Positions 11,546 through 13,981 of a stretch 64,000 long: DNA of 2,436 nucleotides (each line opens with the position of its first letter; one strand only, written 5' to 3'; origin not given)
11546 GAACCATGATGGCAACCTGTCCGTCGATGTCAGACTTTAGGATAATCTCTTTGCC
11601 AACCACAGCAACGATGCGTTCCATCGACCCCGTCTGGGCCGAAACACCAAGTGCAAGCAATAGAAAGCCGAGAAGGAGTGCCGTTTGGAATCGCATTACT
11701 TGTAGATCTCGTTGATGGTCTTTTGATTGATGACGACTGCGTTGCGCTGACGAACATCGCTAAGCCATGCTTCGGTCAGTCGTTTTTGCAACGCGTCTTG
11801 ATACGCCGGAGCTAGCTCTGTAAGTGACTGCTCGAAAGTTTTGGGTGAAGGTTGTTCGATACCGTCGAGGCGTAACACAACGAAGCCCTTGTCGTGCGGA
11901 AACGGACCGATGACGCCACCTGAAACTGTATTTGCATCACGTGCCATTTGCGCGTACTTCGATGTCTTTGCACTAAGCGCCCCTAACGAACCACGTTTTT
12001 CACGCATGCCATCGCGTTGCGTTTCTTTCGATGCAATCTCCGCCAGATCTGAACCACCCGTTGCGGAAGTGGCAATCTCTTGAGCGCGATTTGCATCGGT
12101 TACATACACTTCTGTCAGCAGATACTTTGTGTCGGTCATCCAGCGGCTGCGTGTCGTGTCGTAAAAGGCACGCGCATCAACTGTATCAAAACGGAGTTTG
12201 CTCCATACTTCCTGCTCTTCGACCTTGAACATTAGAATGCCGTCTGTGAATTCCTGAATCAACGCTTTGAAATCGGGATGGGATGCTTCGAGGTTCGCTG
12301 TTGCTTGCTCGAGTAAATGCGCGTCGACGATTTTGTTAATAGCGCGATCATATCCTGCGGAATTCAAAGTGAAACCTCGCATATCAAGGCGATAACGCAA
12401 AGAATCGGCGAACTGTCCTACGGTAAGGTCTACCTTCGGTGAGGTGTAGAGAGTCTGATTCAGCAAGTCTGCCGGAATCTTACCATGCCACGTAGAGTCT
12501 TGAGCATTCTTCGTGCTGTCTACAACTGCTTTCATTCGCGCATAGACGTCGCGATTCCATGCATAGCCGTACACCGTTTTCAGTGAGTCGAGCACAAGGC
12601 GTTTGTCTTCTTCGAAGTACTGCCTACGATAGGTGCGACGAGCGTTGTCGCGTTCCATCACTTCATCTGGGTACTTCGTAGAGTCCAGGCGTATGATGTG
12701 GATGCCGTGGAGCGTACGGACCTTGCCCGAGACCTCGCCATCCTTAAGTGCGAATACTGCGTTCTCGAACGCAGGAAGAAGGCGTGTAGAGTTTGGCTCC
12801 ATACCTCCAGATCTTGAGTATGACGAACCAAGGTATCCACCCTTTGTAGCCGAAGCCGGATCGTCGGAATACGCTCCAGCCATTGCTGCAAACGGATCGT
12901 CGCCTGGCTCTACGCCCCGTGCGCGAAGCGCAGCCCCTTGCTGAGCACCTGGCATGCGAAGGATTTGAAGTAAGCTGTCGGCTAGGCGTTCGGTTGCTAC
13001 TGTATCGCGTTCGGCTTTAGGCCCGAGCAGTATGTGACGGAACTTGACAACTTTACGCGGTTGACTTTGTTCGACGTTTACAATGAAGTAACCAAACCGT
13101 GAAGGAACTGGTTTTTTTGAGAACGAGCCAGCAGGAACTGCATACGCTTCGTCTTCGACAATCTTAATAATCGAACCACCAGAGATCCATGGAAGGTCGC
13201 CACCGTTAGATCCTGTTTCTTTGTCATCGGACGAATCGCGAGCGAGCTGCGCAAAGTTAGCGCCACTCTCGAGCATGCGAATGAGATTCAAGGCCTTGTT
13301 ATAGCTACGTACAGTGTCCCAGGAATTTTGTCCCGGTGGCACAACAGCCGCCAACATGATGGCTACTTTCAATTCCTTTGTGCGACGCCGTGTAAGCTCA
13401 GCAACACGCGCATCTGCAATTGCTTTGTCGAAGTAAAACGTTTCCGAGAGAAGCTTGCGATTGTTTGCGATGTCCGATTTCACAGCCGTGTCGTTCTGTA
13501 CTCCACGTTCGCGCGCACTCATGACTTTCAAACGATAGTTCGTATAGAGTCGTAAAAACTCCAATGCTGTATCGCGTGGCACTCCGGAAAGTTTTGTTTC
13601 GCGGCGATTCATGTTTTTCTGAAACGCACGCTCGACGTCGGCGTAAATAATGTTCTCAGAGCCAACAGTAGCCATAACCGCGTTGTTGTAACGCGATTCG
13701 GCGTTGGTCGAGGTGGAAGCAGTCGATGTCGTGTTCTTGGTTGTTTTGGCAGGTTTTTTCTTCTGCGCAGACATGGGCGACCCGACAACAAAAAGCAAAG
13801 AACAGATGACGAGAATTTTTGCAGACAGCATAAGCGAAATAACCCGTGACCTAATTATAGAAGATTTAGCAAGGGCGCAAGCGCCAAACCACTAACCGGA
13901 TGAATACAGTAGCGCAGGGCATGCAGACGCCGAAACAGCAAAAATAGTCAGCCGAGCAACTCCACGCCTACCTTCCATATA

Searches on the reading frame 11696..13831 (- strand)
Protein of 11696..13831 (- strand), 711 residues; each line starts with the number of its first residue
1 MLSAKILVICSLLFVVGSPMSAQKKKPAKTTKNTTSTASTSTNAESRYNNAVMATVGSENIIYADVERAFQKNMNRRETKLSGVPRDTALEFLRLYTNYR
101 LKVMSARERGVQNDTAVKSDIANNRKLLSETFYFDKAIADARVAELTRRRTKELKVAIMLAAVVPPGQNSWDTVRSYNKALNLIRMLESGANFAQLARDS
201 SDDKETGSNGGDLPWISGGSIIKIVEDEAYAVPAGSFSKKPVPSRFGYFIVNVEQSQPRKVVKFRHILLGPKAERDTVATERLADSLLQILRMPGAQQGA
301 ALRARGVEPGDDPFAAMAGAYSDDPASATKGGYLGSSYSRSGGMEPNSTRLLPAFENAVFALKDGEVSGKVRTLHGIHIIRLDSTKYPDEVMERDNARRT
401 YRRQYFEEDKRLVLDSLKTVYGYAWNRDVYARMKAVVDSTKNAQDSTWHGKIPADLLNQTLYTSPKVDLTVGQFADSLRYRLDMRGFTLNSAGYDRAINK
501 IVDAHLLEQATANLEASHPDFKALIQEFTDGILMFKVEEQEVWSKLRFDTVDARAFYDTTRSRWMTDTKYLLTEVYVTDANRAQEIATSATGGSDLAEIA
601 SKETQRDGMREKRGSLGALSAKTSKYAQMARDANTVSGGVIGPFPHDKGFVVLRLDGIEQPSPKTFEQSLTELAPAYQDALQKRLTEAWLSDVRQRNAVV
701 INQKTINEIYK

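Call 31: search_protein_families(library=pfam, proteins=[window:11696-13831:-], max_evalue=0.00001)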
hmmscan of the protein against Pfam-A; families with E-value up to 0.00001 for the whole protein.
window:11696-13831:- (711 aa): 3 families
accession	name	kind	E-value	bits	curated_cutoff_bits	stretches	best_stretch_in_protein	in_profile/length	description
PF00639.27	Rotamase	-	8e-37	126.6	21.7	2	170-254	12-96/97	PPIC-type PPIASE domain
PF13616.12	Rotamase_3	-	1.2e-34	119.7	22.5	2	150-255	12-114/116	PPIC-type PPIASE domain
PF13145.12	Rotamase_2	-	1.6e-21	77.8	27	1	552-668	5-118/121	PPIC-type PPIASE domain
